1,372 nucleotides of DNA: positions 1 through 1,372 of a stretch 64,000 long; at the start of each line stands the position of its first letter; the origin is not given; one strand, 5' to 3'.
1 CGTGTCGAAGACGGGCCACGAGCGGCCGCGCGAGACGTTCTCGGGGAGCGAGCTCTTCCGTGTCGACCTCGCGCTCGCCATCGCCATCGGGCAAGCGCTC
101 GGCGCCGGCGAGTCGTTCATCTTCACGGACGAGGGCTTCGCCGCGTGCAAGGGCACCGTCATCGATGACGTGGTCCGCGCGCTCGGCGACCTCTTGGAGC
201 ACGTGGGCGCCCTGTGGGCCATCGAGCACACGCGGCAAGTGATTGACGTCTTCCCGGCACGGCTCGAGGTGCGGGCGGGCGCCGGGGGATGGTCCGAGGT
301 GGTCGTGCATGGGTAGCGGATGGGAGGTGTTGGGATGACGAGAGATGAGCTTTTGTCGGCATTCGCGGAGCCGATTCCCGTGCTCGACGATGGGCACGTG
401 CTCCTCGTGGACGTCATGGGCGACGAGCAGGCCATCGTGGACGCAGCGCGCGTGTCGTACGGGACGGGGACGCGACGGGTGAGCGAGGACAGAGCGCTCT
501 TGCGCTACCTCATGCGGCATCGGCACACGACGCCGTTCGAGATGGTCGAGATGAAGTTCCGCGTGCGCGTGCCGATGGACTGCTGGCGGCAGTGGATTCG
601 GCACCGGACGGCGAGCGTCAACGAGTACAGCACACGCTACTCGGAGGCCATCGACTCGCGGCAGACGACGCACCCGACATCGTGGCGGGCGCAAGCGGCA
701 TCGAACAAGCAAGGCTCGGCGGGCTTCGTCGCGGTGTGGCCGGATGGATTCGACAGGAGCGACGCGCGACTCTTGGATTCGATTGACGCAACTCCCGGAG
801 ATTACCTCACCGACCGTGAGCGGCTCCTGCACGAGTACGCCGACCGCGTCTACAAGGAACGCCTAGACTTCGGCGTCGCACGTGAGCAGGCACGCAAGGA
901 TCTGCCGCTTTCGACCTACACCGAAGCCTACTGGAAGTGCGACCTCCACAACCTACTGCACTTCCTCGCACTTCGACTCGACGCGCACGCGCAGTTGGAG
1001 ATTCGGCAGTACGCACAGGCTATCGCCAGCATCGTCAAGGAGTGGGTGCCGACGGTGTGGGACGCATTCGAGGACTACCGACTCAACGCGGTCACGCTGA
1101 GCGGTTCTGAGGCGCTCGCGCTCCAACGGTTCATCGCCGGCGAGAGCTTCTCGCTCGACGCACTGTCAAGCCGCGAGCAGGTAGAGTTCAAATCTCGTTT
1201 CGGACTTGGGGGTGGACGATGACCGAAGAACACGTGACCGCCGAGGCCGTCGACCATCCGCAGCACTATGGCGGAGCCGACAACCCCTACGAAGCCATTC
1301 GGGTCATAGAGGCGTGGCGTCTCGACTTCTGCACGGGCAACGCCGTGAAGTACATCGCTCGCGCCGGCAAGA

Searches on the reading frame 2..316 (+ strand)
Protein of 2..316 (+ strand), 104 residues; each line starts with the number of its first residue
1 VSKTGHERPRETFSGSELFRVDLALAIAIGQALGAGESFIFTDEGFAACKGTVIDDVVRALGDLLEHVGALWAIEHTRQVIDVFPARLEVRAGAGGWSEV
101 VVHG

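Call 79: search_protein_families(library=pfam, alignment_id=A4, max_evalue=0.001)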
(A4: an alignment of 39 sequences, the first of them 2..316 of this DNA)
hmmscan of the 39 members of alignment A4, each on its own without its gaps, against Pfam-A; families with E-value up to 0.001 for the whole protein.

A. member 1, window:2-316:+ (104 aa): 0 families

B. families by the number of members that match (of 39 scanned): 12 families
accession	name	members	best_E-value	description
PF04865.19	Baseplate_J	1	4e-16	Baseplate J-like protein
PF08299.17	Bac_DnaA_C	1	5.9e-16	Bacterial dnaA protein helix-turn-helix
PF11753.13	DUF3310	1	5.7e-14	Protein of unknwon function (DUF3310)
PF13871.12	Helicase_C_4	1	2.5e-11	C-terminal domain on Strawberry notch homologue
PF01510.30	Amidase_2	1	2e-10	N-acetylmuramoyl-L-alanine amidase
PF13872.12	AAA_34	1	2.3e-08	P-loop containing NTP hydrolase pore-1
PF18789.6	DarA_C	1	1.1e-06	Defence against restriction A C-terminal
PF01476.26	LysM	1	2.2e-06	LysM domain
PF00270.35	DEAD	1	3e-05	DEAD/DEAH box helicase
PF04233.19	Phage_Mu_F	1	4.5e-05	Phage Mu protein F like protein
PF04851.21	ResIII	1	0.00018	Type III restriction enzyme, res subunit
PF00271.37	Helicase_C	1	0.00018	Helicase conserved C-terminal domain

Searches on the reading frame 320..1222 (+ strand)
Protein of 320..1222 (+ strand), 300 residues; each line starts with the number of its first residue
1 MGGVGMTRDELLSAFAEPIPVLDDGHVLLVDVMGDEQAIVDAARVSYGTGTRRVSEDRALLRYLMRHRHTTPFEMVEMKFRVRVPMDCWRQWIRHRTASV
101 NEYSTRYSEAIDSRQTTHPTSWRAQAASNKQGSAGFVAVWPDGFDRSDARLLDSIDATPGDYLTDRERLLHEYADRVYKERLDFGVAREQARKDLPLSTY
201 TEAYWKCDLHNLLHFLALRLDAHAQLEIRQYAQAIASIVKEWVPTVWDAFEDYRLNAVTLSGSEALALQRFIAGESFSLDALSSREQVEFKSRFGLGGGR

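Call 39: search_protein_families(library=pfam, max_evalue=0.01, proteins=[window:320-1222:+])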
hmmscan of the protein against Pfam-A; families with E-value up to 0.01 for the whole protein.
window:320-1222:+ (300 aa): 1 family
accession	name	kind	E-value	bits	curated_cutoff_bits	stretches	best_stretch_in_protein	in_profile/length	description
PF02511.20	Thy1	-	5e-52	176.9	24.8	1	29-245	2-191/191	Thymidylate synthase complementing protein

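Call 50: find_encoding_contigs(protein=window:320-1222:+, flank=10000, max_places=3)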
Protein window:320-1222:+ (300 aa): no gene with exactly this product is on record in the collection.

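Call 55: find_encoding_contigs(protein=window:335-1222:+, flank=10000, max_places=3)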
Protein window:335-1222:+ (295 aa): 3 contigs read that carry it; 1 place shown.
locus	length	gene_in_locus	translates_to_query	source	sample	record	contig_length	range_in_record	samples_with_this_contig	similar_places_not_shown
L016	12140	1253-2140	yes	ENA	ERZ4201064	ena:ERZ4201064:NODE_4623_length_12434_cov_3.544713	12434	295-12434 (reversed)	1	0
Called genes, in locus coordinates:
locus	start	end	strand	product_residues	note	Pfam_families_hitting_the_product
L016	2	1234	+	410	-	?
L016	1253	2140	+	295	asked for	PF02511:Thy1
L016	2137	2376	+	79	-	PF11753:DUF3310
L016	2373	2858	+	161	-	-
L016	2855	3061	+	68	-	-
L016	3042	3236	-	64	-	-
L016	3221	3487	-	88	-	-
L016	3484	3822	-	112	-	-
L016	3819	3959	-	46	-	-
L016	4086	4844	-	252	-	-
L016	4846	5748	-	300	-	-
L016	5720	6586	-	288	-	-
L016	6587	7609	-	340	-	PF22352:K319L-like_PKD (faint)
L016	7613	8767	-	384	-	-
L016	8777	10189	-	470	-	PF04865:Baseplate_J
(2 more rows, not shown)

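Call 83: search_dna_similar(query=window:335-1222:+, collection=phages, mode=protein, max_rows=12)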
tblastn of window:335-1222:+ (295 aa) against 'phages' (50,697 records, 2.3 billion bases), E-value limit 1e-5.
Records with a match: 1265; places in all: 1265; records where one place covers at least 80% of the query: 57.
Best place of each record, by identity: <60% 1265.
By first word of the organism name: Streptomyces 206; Synechococcus 193; Mycobacterium 191; Escherichia 109; Gordonia 85; Vibrio 55; Cyanophage 53; Bacillus 39; Pseudomonas 38; Erwinia 27; and 59 more.
By host as written in the record: Mycobacterium smegmatis mc2 155 145; - 104; Escherichia coli 66; Streptomyces griseus ATCC 10137 53; Synechococcus 44; Gordonia terrae 3612 41; Streptomyces lividans JI 1326 38; Gordonia rubripertincta NRRL B-16540 36; and 253 more.
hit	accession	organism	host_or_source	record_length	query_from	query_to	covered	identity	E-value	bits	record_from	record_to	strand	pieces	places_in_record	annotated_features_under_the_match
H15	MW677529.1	Rhodobacter phage RcZahn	Rhodobacter capsulatus YW1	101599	31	294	89%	47.8%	9e-52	187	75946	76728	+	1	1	95: ThyX-like thymidylate synthase | 96: Ogr/Delta-like Zn-finger protein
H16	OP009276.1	Rhodobacter phage RcLkye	Rhodobacter capsulatus YW1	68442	33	291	88%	47.4%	3e-50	183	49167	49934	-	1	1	ThyX-like thymidylate synthase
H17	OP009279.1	Rhodobacter phage RcMcLean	Rhodobacter capsulatus YW1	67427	31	291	88%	46.8%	1e-48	179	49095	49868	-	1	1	ThyX-like thymidylate synthase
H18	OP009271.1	Rhodobacter phage RcJoli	Rhodobacter capsulatus YW1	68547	31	291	88%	46.8%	1e-48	178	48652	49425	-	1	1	ThyX-like thymidylate synthase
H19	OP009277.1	Rhodobacter phage RcMaeve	Rhodobacter capsulatus YW1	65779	33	291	88%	46.8%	1e-49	181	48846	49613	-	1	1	ThyX-like thymidylate synthase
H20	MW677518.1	Rhodobacter phage RcMcDreamy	Rhodobacter capsulatus YW1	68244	33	291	88%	46.8%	1e-49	181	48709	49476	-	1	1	53: ThyX-like thymidylate synthase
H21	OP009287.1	Rhodobacter phage RcWata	Rhodobacter capsulatus YW1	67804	31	291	88%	46.5%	1e-49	182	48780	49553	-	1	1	ThyX-like thymidylate synthase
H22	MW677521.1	Rhodobacter phage RcPescado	Rhodobacter capsulatus YW1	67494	31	291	88%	46.1%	1e-49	181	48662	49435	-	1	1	53: ThyX-like thymidylate synthase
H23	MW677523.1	Rhodobacter phage RcRios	Rhodobacter capsulatus YW1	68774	31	291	88%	46.1%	1e-49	181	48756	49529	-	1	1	53: ThyX-like thymidylate synthase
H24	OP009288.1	Rhodobacter phage RcWhiteOak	Rhodobacter capsulatus YW1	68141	31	291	88%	46.1%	1e-49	181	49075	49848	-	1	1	ThyX-like thymidylate synthase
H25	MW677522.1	Rhodobacter phage RcPutin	Rhodobacter capsulatus YW1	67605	31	291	88%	46.1%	2e-49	181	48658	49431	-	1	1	53: ThyX-like thymidylate synthase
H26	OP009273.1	Rhodobacter phage RcKeef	Rhodobacter capsulatus YW1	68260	31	291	88%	46.1%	4e-49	180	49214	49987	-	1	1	ThyX-like thymidylate synthase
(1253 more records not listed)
